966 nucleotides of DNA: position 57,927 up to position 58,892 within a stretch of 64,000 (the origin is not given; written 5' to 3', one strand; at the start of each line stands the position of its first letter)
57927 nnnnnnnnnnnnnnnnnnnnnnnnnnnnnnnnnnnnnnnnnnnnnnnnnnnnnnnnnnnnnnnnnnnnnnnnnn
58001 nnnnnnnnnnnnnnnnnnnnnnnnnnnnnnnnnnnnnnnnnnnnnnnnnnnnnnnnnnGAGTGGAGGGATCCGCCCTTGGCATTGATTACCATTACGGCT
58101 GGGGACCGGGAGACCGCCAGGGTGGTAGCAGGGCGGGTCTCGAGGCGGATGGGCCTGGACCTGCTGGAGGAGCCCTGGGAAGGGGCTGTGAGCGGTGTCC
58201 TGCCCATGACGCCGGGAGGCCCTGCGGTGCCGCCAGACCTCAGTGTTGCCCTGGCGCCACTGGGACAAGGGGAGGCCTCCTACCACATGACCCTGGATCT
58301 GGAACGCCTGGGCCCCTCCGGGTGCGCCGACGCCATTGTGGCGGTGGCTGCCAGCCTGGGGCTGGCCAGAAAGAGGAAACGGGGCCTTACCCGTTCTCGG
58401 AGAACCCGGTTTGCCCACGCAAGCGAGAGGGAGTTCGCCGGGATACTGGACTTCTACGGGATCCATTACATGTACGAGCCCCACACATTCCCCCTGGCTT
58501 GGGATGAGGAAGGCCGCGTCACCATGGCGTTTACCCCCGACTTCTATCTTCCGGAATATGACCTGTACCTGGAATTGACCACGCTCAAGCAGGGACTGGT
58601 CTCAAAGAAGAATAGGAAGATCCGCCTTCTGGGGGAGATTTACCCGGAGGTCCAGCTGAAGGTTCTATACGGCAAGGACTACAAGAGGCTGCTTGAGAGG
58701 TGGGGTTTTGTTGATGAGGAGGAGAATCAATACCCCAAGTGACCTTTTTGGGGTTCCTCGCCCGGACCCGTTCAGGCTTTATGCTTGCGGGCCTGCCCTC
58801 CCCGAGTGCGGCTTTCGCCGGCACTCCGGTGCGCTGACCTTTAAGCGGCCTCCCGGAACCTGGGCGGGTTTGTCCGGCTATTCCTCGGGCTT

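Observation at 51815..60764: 9-kb island inserted between ylbJ and ylbL: dehydrogenase, tupABC-mop, MttB-family, hypothetical, hpt, ldh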

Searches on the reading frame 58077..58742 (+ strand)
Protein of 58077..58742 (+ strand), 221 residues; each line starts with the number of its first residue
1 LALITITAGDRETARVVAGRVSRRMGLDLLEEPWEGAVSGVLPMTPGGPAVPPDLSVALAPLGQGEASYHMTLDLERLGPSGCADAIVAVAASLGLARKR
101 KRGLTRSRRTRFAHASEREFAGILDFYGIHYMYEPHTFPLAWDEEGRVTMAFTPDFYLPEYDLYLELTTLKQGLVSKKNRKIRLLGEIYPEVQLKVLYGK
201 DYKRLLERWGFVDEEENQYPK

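Call 4: search_protein_families(library=pfam, proteins=[window:58077-58742:+])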
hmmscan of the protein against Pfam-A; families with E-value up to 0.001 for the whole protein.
window:58077-58742:+ (221 aa): 0 families

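Call 5: search_protein_families(library=ncbifam, proteins=[window:58077-58742:+])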
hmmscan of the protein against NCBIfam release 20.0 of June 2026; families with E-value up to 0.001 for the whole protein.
window:58077-58742:+ (221 aa): 0 families

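Call 40: search_solved_structures(query=window:58077-58742:+, max_evalue=10)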
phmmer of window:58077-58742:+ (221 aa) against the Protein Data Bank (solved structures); distinct sequences matched with E-value up to 10: 3.
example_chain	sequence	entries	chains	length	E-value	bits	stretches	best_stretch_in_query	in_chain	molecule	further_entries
3cae_A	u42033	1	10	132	0.0023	21.1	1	123-205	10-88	Endonuclease I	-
8xqw_B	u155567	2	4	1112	0.57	13.2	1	94-156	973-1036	Fhl3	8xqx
8xks_F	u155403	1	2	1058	0.62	13.1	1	94-156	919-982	AAA+ ATPase domain-containing protein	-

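Call 42: find_homologous_proteins(query=window:58077-58742:+, max_evalue=0.001)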
Query window:58077-58742:+ (221 aa): 1629 proteins with E <= 0.001 among 2953 candidates; the best 120 are listed.
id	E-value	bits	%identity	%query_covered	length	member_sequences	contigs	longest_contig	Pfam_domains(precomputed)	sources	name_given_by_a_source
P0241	6.1e-129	446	100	89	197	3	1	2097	-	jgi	jgi:hypothetical protein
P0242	7.3e-121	420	85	100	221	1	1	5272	-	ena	-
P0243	6.2e-47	178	52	80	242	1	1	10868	-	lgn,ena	-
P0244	2.1e-42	163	61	51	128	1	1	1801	-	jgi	jgi:hypoxanthine phosphoribosyltransferase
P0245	8.1e-42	162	64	52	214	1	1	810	-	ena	-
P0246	2.0e-41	160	67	47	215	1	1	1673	-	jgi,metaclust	metaclust:\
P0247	2.2e-41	160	64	48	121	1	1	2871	-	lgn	-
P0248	4.1e-41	159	66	49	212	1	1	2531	-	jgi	jgi:hypothetical protein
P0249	4.7e-41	159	52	77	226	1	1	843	-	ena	-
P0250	6.7e-41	159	69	45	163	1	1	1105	-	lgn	-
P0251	1.1e-40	158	53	67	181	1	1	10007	-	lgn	-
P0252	1.2e-40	158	45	79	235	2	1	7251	-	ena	-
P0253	1.8e-40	157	57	51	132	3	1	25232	-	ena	-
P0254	1.8e-40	157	43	84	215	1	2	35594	-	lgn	-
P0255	2.0e-40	157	62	50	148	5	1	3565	-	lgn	-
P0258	4.0e-40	156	58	58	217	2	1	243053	-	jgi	jgi:hypothetical protein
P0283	1.2e-38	151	68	46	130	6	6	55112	-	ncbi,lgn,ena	-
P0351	2.1e-36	144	51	62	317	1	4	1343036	PF13189.13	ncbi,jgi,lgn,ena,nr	ncbi:MAG TPA: cytidylate kinase family protein [Bryobacteraceae bacterium]|nr:cytidylate kinase fami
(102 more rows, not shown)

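Call 45: find_encoding_contigs(protein=P0283, flank=4000, max_places=6)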
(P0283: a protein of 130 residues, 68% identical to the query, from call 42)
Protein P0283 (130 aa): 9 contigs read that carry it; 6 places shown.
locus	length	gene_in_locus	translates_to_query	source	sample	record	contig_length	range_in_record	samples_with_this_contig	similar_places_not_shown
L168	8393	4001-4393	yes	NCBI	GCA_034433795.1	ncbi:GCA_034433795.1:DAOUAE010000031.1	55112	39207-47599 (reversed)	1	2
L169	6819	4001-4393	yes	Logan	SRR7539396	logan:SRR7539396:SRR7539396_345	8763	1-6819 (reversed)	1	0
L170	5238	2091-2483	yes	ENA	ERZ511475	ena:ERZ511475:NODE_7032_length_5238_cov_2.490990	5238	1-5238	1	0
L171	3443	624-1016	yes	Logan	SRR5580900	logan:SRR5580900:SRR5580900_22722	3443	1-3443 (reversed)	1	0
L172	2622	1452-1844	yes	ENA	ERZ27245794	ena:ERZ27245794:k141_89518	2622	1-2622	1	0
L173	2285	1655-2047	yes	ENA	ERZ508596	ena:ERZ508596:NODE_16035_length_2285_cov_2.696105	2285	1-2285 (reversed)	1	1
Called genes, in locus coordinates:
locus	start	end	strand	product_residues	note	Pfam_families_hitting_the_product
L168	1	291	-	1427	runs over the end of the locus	PF04997:RNA_pol_Rpb1_1, PF00623:RNA_pol_Rpb1_2, PF04983:RNA_pol_Rpb1_3, PF05000:RNA_pol_Rpb1_4, PF04998:RNA_pol_Rpb1_5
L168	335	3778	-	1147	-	PF04563:RNA_pol_Rpb2_1, PF04561:RNA_pol_Rpb2_2, PF04565:RNA_pol_Rpb2_3, PF10385:RNA_pol_Rpb2_45, PF00562:RNA_pol_Rpb2_6, PF04560:RNA_pol_Rpb2_7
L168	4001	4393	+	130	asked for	-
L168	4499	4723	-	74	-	PF12728:HTH_17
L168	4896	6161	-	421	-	PF12832:MFS_1_like (faint), PF05977:MFS_3, PF07690:MFS_1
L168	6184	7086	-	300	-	PF00903:Glyoxalase, PF13669:Glyoxalase_4 (faint), PF18029:Glyoxalase_6 (faint), PF22677:Ble-like_N (faint), PF00903:Glyoxalase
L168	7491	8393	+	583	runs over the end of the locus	PF09594:GT87 (weak)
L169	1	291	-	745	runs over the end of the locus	?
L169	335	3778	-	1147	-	PF04563:RNA_pol_Rpb2_1, PF04561:RNA_pol_Rpb2_2, PF04565:RNA_pol_Rpb2_3, PF10385:RNA_pol_Rpb2_45, PF00562:RNA_pol_Rpb2_6, PF04560:RNA_pol_Rpb2_7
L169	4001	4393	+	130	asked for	-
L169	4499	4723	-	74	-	PF12728:HTH_17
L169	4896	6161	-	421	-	PF12832:MFS_1_like (faint), PF05977:MFS_3, PF07690:MFS_1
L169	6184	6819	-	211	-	?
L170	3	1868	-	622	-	?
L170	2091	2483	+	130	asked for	-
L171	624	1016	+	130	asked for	-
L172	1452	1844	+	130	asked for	-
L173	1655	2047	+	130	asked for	-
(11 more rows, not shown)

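Call 46: find_encoding_contigs(protein=P0351, flank=4000, max_places=3)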
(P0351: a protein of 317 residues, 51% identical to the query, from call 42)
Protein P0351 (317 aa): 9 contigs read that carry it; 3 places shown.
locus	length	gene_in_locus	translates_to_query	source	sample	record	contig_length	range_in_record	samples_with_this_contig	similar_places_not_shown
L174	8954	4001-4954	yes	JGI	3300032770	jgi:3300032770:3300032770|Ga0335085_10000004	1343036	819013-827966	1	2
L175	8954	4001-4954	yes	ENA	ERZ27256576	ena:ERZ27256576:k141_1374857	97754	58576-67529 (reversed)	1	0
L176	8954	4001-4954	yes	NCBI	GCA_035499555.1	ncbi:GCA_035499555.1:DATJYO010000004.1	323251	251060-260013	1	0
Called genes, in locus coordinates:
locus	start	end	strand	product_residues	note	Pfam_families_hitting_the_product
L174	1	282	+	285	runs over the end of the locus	PF00753:Lactamase_B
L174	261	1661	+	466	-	PF20154:LNT_N, PF00795:CN_hydrolase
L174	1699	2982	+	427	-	PF00753:Lactamase_B, PF14863:Alkyl_sulf_dimr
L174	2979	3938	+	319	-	PF00850:Hist_deacetyl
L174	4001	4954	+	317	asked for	PF13189:Cytidylate_kin2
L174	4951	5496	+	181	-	PF00156:Pribosyltran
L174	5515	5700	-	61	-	-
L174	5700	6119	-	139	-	PF20382:DUF6677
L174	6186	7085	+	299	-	PF12276:DUF3617, PF13431:TPR_17 (faint), PF07719:TPR_2 (faint), PF13414:TPR_11 (faint), PF13432:TPR_16 (faint), PF00515:TPR_1 (weak)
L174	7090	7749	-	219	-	PF00106:adh_short, PF08659:KR, PF13561:adh_short_C2, PF23441:SDR (weak)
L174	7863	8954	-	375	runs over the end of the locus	PF02771:Acyl-CoA_dh_N, PF02770:Acyl-CoA_dh_M (weak), PF00441:Acyl-CoA_dh_1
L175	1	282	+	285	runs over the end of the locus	PF00753:Lactamase_B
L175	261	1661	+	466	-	PF20154:LNT_N, PF00795:CN_hydrolase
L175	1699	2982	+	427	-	PF00753:Lactamase_B, PF14863:Alkyl_sulf_dimr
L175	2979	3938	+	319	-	PF00850:Hist_deacetyl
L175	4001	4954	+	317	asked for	PF13189:Cytidylate_kin2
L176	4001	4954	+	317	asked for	PF13189:Cytidylate_kin2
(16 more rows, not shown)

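Call 47: find_encoding_contigs(protein=P0258, flank=4000, max_places=3)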
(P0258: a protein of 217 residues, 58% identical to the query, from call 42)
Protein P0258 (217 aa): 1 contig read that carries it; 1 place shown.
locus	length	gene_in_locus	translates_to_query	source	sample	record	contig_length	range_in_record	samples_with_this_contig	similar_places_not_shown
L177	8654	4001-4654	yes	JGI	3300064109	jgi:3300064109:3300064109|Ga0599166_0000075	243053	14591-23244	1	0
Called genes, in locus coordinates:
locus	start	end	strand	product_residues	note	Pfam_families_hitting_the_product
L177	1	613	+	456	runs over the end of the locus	-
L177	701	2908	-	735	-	PF01138:RNase_PH, PF03725:RNase_PH_C, PF03726:PNPase, PF01138:RNase_PH, PF00013:KH_1, PF00575:S1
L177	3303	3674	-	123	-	PF00312:Ribosomal_S15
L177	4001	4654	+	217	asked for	-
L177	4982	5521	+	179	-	PF00156:Pribosyltran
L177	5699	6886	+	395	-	PF02012:BNR (faint), PF15902:Sortilin-Vps10 (weak)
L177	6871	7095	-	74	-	-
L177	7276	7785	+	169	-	PF05163:DinB (weak)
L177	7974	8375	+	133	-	PF00903:Glyoxalase, PF06983:3-dmu-9_3-mt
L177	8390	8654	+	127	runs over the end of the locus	PF00903:Glyoxalase, PF22677:Ble-like_N (faint)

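Call 49: search_protein_families(library=padloc, proteins=[window:58077-58742:+], max_evalue=0.01)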
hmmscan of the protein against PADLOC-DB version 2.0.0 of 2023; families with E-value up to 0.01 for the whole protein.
window:58077-58742:+ (221 aa): 1 family
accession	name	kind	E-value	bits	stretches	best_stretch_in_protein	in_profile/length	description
PDLC01150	HEAT_CxxC_PDDEXK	-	0.00092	16.6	1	117-170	196-242/288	HEAT_CxxC_PD-DEXK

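Call 50: search_protein_families(library=phrogs, proteins=[window:58077-58742:+], max_evalue=0.01)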
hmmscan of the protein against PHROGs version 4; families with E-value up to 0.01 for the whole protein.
window:58077-58742:+ (221 aa): 5 families
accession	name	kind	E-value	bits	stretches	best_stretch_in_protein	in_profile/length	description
phrog_9019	-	DNA, RNA and nucleotide metabolism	2.6e-07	31.8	1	105-191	52-129/160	Holliday junction resolvase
phrog_22215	-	unknown function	2.9e-05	24.9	1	114-181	219-286/324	-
phrog_945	-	DNA, RNA and nucleotide metabolism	0.00011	23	1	107-205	9-97/145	endonuclease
phrog_15137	-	DNA, RNA and nucleotide metabolism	0.00012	22.7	1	110-170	127-189/236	endonuclease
phrog_21138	-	unknown function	0.0093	17.6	0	117-169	20-68/198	-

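Call 55: predict_structure(alignment_id=A2)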
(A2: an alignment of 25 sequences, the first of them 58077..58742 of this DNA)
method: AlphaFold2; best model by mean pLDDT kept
length: 221 residues; sequences in the alignment: 25
mean_pLDDT: 72.0   pTM: 0.53
mean pLDDT of the five models: 72.0, 71.0, 70.5, 68.8, 68.6
residues with pLDDT >= 90: 58; 70-90: 59; 50-70: 68; < 50: 36
segments of 3 or more residues with pLDDT < 50: 33-48, 57-62, 101-106, 216-220
pLDDT, mean of each block of 10 residues (from residue 1): 62 70 67 43 43 51 55 67 73 65 53 89 82 95 97 94 88 79 96 91 77 51 51
secondary structure, 60 per line:
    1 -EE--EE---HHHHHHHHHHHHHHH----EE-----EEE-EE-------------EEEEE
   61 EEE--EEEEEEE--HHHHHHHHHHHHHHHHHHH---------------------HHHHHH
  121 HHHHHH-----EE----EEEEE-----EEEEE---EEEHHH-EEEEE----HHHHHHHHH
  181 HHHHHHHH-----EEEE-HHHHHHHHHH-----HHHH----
elements in order: H11-25 E37-39 E56-63 E66-72 H75-93 H115-126 E138-142 E148-152 E156-158 E163-167 H172-188 E194-197 H199-208 H214-217

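Call 61: fold_search(model_id=the predicted structure, library=pdb)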
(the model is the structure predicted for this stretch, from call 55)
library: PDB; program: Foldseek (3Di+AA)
matches with E <= 10: 335; with E <= 0.001: 0
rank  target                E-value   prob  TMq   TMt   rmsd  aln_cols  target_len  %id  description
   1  8fg6_B                6.6e-02  0.15  0.15  0.21  15.4       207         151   11  Design of amyloidogenic peptide traps (released 2024-03-20)
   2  9dou_A                7.0e-02  0.91  0.28  0.08   5.7       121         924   15  Taeniopygia guttata R2 retrotransposon (R2Tg) initiating target-primed reverse transcription (released 2025-05-21)
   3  9i05_Xg               7.0e-02  0.72  0.28  0.14  18.4       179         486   14  Cryo-EM structure of the large subunit of the mitochondrial ribosome from Toxoplasma gondii (released 2025-06-11)
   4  6rwx_a                7.0e-02  0.08  0.13  0.15  15.0       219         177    8  Periplasmic inner membrane ring of the Shigella type 3 secretion system (released 2020-02-12)
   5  4par_B                1.4e-01  0.63  0.24  0.18   8.8       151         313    9  The 5-Hydroxymethylcytosine-Specific Restriction Enzyme AbaSI in a Complex with Product-like DNA (released 2014-06-25)
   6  4oq2                  1.7e-01  0.75  0.26  0.21   8.9       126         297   13  5hmC specific restriction endonuclease PvuRTs1I (released 2014-03-12)
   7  7ewz_B                1.9e-01  0.20  0.19  0.23  10.9       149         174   17  Crystal structure of Ebinur Lake virus cap snatching endonuclease (D92A mutant) (released 2022-01-26)
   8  4oky                  2.9e-01  0.54  0.24  0.19  10.0       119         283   15  Crystal structure of PvuRts1I, a 5-hydroxymethylcytosine DNA restriction endonuclease (released 2014-09-10)
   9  4par_C                2.9e-01  0.47  0.25  0.19   8.0       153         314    8  The 5-Hydroxymethylcytosine-Specific Restriction Enzyme AbaSI in a Complex with Product-like DNA (released 2014-06-25)
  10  3bm3_B                3.1e-01  0.66  0.31  0.27  11.9       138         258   16  Restriction endonuclease PspGI-substrate DNA complex (released 2008-09-16)
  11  4f0p_C                3.1e-01  0.06  0.18  0.11  22.9       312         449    9  MspJI Restriction Endonuclease - P31 Form (released 2012-08-08)
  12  6z1p_AS               3.5e-01  0.30  0.24  0.08  18.1       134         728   13  Structure of the mitochondrial ribosome from Tetrahymena thermophila (released 2020-06-24)
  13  5tcp_0                3.5e-01  0.07  0.16  0.18  15.9       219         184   11  Near-atomic resolution cryo-EM structure of the periplasmic domains of PrgH and PrgK (released 2016-12-21)
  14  9i05_Xv               4.5e-01  0.80  0.26  0.16   3.9        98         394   11  Cryo-EM structure of the large subunit of the mitochondrial ribosome from Toxoplasma gondii (released 2025-06-11)
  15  6xzg_AP1              5.1e-01  0.10  0.16  0.06  14.8       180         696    9  Influenza C virus polymerase in complex with chicken ANP32A - Subclass 3 (released 2020-11-25)
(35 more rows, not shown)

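Call 94: find_related_loci(query=A2, collection=viral_contigs, flank=3000)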
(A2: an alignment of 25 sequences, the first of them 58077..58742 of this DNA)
Query A2 (221 aa) in viral_contigs; peptide patterns used: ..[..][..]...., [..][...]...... (x = any residue, [..] = any of these).
100 stretches matched a pattern, but none encodes a relative of the query by tblastn (E <= 1e-3).
